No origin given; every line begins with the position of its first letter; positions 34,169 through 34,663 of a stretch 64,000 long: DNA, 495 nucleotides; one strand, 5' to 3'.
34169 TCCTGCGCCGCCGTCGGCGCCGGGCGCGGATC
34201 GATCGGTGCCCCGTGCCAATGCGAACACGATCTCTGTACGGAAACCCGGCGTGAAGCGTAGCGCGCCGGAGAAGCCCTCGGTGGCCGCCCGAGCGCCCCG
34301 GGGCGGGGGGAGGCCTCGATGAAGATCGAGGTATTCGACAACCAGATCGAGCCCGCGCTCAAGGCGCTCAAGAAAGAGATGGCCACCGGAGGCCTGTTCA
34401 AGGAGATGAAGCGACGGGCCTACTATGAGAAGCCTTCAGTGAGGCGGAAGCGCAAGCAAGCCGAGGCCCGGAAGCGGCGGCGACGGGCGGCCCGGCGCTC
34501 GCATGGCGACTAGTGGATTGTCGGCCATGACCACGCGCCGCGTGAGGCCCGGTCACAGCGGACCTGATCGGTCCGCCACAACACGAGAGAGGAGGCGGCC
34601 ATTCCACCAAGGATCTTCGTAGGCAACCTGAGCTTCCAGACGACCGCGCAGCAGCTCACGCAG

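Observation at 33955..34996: Candidate undescribed module: metallothionein-like peptide, bS21 and an AUU-start RRM protein under one promoter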

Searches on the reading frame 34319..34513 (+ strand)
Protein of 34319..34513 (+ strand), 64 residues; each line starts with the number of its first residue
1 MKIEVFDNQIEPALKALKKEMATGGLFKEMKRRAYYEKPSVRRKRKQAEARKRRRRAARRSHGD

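Call 3: search_protein_families(library=pfam, proteins=[window:34319-34513:+], max_evalue=1)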
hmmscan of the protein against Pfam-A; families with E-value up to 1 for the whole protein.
window:34319-34513:+ (64 aa): 1 family
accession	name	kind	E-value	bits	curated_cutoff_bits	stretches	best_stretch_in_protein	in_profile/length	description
PF01165.25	Ribosomal_S21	-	4.1e-17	62.1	27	1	3-55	2-55/55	Ribosomal protein S21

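Call 11: search_protein_families(library=ncbifam, proteins=[window:34319-34513:+], max_evalue=10)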
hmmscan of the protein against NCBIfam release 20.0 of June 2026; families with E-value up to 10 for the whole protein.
window:34319-34513:+ (64 aa): 1 family
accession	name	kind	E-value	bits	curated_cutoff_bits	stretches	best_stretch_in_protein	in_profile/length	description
TIGR00030.1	S21p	equivalog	1.1e-17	63.6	28.95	1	1-56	1-57/58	30S ribosomal protein S21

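Call 45: find_homologous_proteins(query=window:34319-34513:+, max_evalue=1e-10)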
Query window:34319-34513:+ (64 aa): 481 proteins with E <= 1e-10 among 555 candidates; the best 120 are listed.
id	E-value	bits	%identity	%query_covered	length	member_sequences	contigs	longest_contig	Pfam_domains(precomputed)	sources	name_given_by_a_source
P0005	6.6e-32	124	100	100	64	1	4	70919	PF01165.26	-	-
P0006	2.3e-29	117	94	100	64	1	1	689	PF01165.26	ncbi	-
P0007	3.7e-29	116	91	100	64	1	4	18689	PF01165.26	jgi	jgi:small subunit ribosomal protein S21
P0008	1.1e-28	114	92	100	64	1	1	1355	PF01165.26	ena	-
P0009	2.3e-28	113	91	100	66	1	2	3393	PF01165.26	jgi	jgi:small subunit ribosomal protein S21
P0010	2.4e-28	113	91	100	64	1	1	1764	PF01165.26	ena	-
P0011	6.1e-28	112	94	97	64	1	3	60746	PF01165.26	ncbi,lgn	-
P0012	3.7e-27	110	91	73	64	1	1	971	PF01165.26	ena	-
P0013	4.9e-27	109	89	73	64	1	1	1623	PF01165.26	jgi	jgi:small subunit ribosomal protein S21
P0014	7.4e-27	109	89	73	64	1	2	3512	PF01165.26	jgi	jgi:small subunit ribosomal protein S21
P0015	1.1e-26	108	89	73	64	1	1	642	PF01165.26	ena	-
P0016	1.8e-26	107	87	73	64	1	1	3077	PF01165.26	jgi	jgi:small subunit ribosomal protein S21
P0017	2.0e-26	107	84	100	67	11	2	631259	PF01165.26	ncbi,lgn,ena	-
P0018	3.1e-26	107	86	100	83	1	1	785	PF01165.26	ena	-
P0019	3.3e-26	107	89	73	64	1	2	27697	PF01165.26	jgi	jgi:small subunit ribosomal protein S21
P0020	3.8e-26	106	86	100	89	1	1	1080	PF01165.26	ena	-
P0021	6.2e-26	106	84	100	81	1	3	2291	PF01165.26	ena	-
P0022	8.4e-26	105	84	100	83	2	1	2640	PF01165.26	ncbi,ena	-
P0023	8.5e-26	105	84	100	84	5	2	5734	PF01165.26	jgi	jgi:small subunit ribosomal protein S21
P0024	8.5e-26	105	94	73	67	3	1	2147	PF01165.26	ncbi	-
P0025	8.6e-26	105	84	100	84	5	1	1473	PF01165.26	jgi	jgi:small subunit ribosomal protein S21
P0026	8.8e-26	105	90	77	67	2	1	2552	PF01165.26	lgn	-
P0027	9.5e-26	105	83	73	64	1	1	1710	PF01165.26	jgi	jgi:small subunit ribosomal protein S21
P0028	1.6e-25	104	84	100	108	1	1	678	PF01165.26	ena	-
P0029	1.7e-25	104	88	64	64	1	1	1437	PF01165.26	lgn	-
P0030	2.1e-25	104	83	100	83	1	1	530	PF01165.26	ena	-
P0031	3.1e-25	104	92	77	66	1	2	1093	PF01165.26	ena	-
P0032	4.0e-25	103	84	100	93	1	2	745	PF01165.26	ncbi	-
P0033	5.2e-25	103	81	100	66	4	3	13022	PF01165.26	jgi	-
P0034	6.0e-25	103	83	100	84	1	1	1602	PF01165.26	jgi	jgi:small subunit ribosomal protein S21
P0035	7.2e-25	102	81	100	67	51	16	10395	PF01165.26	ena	-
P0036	1.0e-24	102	90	77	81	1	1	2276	PF01165.26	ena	-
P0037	1.1e-24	102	88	77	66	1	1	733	PF01165.26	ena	-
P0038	1.3e-24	102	83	100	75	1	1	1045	PF01165.26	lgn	-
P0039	1.3e-24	102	90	64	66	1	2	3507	PF01165.26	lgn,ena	-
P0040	1.7e-24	101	88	77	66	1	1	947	PF01165.26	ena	-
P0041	1.7e-24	101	88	77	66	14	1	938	PF01165.26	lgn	-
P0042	2.0e-24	101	81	100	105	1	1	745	PF01165.26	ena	-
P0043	2.1e-24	101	90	77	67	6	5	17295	PF01165.26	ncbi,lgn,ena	-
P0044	2.1e-24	101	90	77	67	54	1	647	PF01165.26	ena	-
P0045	2.3e-24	101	87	73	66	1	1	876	PF01165.26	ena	-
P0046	2.4e-24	101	86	77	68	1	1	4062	PF01165.26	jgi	jgi:small subunit ribosomal protein S21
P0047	2.5e-24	101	88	77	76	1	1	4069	PF01165.26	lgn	-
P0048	2.6e-24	101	88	64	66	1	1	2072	PF01165.26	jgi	-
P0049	2.9e-24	101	90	77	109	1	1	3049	PF01165.26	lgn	-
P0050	3.5e-24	100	92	77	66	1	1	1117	PF01165.26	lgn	-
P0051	3.6e-24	100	85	73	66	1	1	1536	PF01165.26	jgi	jgi:small subunit ribosomal protein S21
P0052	4.2e-24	100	85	73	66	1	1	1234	PF01165.26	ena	-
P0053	4.6e-24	100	86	77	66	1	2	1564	PF01165.26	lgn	-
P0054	4.7e-24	100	83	100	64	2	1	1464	PF01165.26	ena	-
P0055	4.7e-24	100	88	77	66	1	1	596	PF01165.26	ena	-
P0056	5.2e-24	100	83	98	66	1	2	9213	PF01165.26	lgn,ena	-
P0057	5.4e-24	100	88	64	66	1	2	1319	PF01165.26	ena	-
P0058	5.7e-24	100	81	100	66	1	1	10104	PF01165.26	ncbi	-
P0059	6.1e-24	100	85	64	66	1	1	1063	PF01165.26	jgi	jgi:small subunit ribosomal protein S21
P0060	6.8e-24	99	91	69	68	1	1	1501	PF01165.26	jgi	jgi:small subunit ribosomal protein S21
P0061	7.0e-24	99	90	77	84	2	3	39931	PF01165.26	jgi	jgi:small subunit ribosomal protein S21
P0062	7.0e-24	99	86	77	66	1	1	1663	PF01165.26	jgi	jgi:small subunit ribosomal protein S21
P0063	7.4e-24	99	83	100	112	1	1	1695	PF01165.26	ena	-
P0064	7.5e-24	99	86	77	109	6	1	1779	PF01165.26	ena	-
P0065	1.3e-23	99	90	77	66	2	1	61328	PF01165.26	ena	-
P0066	1.5e-23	98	88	77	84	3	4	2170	PF01165.26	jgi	-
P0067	1.5e-23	98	84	95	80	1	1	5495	PF01165.26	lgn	-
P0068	1.5e-23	98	84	95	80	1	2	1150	PF01165.26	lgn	-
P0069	1.5e-23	98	81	98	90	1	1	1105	PF01165.26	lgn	-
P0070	1.6e-23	98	84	69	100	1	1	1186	PF01165.26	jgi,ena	-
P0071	1.6e-23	98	86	77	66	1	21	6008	PF01165.26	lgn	-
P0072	1.7e-23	98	84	77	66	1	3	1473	PF01165.26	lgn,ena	-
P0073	1.7e-23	98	88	77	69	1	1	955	PF01165.26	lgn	-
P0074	1.8e-23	98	88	64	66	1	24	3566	PF01165.26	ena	-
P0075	2.1e-23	98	88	77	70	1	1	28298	PF01165.26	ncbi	-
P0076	2.2e-23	98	82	97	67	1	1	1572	PF01165.26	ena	-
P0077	2.4e-23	98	85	73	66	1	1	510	PF01165.26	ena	-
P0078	3.0e-23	97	87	73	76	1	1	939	PF01165.26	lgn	-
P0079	3.3e-23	97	83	73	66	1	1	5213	PF01165.26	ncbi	-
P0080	3.7e-23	97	86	77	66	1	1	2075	PF01165.26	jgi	jgi:small subunit ribosomal protein S21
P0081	3.8e-23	97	84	77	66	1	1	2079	PF01165.26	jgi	jgi:small subunit ribosomal protein S21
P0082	4.3e-23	97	88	77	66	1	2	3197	PF01165.26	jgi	jgi:small subunit ribosomal protein S21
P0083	4.3e-23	97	84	77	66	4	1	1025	PF01165.26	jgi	-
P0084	4.4e-23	97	78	100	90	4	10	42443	PF01165.26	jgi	jgi:small subunit ribosomal protein S21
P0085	5.0e-23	97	86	78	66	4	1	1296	PF01165.26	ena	-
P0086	5.0e-23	97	81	100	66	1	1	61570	PF01165.26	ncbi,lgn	-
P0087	5.9e-23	97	81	100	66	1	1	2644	PF01165.26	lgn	-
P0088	6.0e-23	96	82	95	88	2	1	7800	PF01165.26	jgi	jgi:small subunit ribosomal protein S21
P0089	6.0e-23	96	86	77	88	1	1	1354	PF01165.26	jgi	jgi:small subunit ribosomal protein S21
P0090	6.0e-23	96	85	64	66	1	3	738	PF01165.26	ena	-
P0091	6.0e-23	96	83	73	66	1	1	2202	PF01165.26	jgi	jgi:small subunit ribosomal protein S21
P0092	6.1e-23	96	86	77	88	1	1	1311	PF01165.26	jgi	jgi:small subunit ribosomal protein S21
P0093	6.9e-23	96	88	64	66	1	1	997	PF01165.26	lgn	-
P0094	7.0e-23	96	77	100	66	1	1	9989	PF01165.26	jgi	jgi:small subunit ribosomal protein S21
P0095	7.1e-23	96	79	98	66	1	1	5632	PF01165.26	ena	-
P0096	7.2e-23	96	86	77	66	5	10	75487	PF01165.26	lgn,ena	-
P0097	7.5e-23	96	84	77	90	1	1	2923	PF01165.26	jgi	jgi:small subunit ribosomal protein S21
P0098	7.9e-23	96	79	98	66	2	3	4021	PF01165.26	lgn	-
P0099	7.9e-23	96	84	77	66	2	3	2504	PF01165.26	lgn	-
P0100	8.6e-23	96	82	94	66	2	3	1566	PF01165.26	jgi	-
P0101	8.8e-23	96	80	77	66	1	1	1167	PF01165.26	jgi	-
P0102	9.0e-23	96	84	77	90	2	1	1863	PF01165.26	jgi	-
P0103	9.0e-23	96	80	64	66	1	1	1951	PF01165.26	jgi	-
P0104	9.2e-23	96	82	77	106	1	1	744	PF01165.26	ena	-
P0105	9.4e-23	96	83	73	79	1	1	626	PF01165.26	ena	-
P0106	1.0e-22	96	86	77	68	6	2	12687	PF01165.26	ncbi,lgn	-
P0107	1.1e-22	96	81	73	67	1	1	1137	PF01165.26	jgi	jgi:small subunit ribosomal protein S21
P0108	1.1e-22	96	86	77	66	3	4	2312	PF01165.26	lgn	-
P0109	1.1e-22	96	81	98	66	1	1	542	PF01165.26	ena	-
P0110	1.1e-22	96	84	77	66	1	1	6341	PF01165.26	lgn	-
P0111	1.1e-22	96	77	100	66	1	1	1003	PF01165.26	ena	-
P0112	1.1e-22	96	84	77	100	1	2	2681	PF01165.26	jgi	jgi:small subunit ribosomal protein S21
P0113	1.1e-22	96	86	77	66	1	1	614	PF01165.26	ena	-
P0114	1.2e-22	96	84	77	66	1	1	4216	PF01165.26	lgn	-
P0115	1.3e-22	95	88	77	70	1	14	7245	PF01165.26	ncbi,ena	-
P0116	1.3e-22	95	88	77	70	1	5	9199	PF01165.26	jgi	-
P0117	1.3e-22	95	82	77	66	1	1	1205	PF01165.26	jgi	jgi:small subunit ribosomal protein S21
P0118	1.3e-22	95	85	64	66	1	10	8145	PF01165.26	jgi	jgi:small subunit ribosomal protein S21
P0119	1.4e-22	95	84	77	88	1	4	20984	PF01165.26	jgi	jgi:small subunit ribosomal protein S21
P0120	1.4e-22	95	82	78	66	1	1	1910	PF01165.26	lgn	-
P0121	1.4e-22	95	86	77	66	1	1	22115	PF01165.26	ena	-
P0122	1.4e-22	95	77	100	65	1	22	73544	PF01165.26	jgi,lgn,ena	jgi:small subunit ribosomal protein S21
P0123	1.4e-22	95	82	78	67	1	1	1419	PF01165.26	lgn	-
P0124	1.6e-22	95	81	73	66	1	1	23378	PF01165.26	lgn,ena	-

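Call 46: find_encoding_contigs(protein=P0011, flank=2500, max_places=2)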
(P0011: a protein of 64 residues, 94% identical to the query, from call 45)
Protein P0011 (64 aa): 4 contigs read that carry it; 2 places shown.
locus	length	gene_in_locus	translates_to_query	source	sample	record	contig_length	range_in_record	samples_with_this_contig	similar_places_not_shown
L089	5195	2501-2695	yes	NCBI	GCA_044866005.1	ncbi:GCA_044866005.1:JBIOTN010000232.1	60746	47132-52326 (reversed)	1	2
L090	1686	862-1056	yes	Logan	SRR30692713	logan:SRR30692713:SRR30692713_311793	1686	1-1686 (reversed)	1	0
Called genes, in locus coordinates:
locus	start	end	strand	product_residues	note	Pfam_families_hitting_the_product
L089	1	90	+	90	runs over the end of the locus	-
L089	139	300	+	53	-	-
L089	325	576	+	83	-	-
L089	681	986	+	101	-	-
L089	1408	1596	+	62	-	-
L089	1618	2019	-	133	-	-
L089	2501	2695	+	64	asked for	PF01165:Ribosomal_S21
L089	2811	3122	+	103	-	PF00076:RRM_1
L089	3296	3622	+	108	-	PF00076:RRM_1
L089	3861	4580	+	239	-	-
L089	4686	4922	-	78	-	PF14407:Frankia_peptide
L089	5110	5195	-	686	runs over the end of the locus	PF01590:GAF, PF13185:GAF_2, PF01590:GAF, PF00158:Sigma54_activat, PF14532:Sigma54_activ_2, PF07728:AAA_5, PF25601:AAA_lid_14, PF02954:HTH_8, +4 more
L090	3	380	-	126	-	?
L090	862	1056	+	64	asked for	PF01165:Ribosomal_S21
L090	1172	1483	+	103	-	PF00076:RRM_1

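Call 47: find_encoding_contigs(protein=P0007, flank=2500, max_places=2)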
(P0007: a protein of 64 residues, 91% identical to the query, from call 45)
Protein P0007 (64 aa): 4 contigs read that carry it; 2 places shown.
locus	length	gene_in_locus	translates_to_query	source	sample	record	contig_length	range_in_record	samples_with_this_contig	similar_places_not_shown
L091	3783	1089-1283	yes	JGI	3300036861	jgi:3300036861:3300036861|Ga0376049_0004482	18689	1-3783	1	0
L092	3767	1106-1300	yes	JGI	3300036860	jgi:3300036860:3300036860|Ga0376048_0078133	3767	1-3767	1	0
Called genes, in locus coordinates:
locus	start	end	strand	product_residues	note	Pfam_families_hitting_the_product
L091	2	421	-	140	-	?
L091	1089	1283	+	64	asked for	PF01165:Ribosomal_S21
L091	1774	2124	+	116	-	PF00076:RRM_1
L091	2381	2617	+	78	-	-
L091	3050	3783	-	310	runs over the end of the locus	PF00389:2-Hacid_dh, PF02826:2-Hacid_dh_C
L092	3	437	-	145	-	?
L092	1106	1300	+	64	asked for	PF01165:Ribosomal_S21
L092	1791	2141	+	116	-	PF00076:RRM_1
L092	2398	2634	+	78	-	-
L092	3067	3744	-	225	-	PF02826:2-Hacid_dh_C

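Call 48: find_encoding_contigs(protein=P0017, flank=2500, max_places=2)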
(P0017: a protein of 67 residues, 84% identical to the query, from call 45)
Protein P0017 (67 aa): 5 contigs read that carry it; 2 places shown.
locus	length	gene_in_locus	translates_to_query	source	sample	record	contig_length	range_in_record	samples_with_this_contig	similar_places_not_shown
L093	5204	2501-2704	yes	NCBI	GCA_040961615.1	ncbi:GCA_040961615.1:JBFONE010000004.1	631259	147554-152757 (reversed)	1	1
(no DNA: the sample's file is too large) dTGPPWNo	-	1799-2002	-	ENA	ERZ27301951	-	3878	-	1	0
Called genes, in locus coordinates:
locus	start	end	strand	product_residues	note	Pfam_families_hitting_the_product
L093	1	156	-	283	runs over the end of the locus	PF00561:Abhydrolase_1, PF00975:Thioesterase (faint), PF12146:Hydrolase_4, PF12697:Abhydrolase_6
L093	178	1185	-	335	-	PF00291:PALP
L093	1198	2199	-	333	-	PF01904:DUF72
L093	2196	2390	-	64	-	-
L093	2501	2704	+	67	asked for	PF01165:Ribosomal_S21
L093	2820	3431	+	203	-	-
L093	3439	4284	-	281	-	PF00296:Bac_luciferase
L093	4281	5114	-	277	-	PF04909:Amidohydro_2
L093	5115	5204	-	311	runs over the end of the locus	PF08450:SGL (faint), PF01436:NHL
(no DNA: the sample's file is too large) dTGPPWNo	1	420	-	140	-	?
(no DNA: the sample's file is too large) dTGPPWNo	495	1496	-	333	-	PF01904:DUF72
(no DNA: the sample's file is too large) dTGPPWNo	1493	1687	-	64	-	-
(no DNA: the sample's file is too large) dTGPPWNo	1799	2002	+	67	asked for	PF01165:Ribosomal_S21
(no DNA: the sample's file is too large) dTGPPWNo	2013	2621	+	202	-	-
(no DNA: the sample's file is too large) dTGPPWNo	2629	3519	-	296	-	PF00296:Bac_luciferase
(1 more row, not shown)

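Call 72: find_encoding_contigs(protein=P0065, flank=2500, max_places=1)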
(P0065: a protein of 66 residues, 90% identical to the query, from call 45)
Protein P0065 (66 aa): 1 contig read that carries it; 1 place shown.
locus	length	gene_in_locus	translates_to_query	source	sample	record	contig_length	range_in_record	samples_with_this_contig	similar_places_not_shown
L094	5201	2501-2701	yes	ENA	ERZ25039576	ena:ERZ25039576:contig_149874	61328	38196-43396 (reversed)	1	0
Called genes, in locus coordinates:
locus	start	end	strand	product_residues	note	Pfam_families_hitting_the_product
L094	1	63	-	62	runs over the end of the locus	-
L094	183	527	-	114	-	-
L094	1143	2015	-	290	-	PF02678:Pirin, PF05726:Pirin_C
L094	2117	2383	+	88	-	-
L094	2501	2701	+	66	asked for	PF01165:Ribosomal_S21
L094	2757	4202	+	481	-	PF01656:CbiA, PF13500:AAA_26, PF07685:GATase_3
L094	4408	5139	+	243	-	PF09490:CbtA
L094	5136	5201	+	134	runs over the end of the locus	-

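Call 73: find_encoding_contigs(protein=P0086, flank=2500, max_places=1)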
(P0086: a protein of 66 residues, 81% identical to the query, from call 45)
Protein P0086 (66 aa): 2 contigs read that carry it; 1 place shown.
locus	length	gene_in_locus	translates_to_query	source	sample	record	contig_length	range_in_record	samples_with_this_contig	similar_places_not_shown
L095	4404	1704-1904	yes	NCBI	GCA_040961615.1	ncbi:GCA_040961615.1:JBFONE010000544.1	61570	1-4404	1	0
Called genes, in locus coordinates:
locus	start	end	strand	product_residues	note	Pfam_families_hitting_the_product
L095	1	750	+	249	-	?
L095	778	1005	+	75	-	PF04255:DUF433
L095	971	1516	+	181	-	PF04978:MST, PF12867:DinB_2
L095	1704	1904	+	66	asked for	PF01165:Ribosomal_S21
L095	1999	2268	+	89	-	PF00076:RRM_1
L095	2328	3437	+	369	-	PF00005:ABC_tran, PF13304:AAA_21 (faint)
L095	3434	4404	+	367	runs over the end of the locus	PF00005:ABC_tran, PF13304:AAA_21 (faint), PF08402:TOBE_2 (weak), PF03459:TOBE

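Call 74: find_encoding_contigs(protein=P0122, flank=2500, max_places=2)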
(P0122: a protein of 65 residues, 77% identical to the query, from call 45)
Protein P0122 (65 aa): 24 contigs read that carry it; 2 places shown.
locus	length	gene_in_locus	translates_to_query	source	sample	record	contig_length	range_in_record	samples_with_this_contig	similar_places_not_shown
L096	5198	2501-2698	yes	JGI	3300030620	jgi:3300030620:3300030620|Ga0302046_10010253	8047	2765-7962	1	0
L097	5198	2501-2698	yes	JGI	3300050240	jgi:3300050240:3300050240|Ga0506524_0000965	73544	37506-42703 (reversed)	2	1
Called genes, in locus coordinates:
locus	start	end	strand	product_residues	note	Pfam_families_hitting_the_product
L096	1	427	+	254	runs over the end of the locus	PF00753:Lactamase_B, PF23023:Anti-Pycsar_Apyc1, PF12706:Lactamase_B_2, PF02112:PDEase_II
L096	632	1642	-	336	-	PF00291:PALP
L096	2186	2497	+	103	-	PF00076:RRM_1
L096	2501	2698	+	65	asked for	PF01165:Ribosomal_S21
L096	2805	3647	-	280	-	PF00296:Bac_luciferase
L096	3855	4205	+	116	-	-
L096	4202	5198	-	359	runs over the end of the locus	?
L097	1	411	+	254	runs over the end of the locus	PF00753:Lactamase_B, PF23023:Anti-Pycsar_Apyc1, PF12706:Lactamase_B_2, PF02112:PDEase_II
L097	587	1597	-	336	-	PF00291:PALP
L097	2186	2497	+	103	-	PF00076:RRM_1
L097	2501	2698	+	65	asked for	PF01165:Ribosomal_S21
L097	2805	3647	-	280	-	PF00296:Bac_luciferase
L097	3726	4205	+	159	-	-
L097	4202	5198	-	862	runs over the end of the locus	PF17900:Peptidase_M1_N, PF01433:Peptidase_M1, PF11838:ERAP1_C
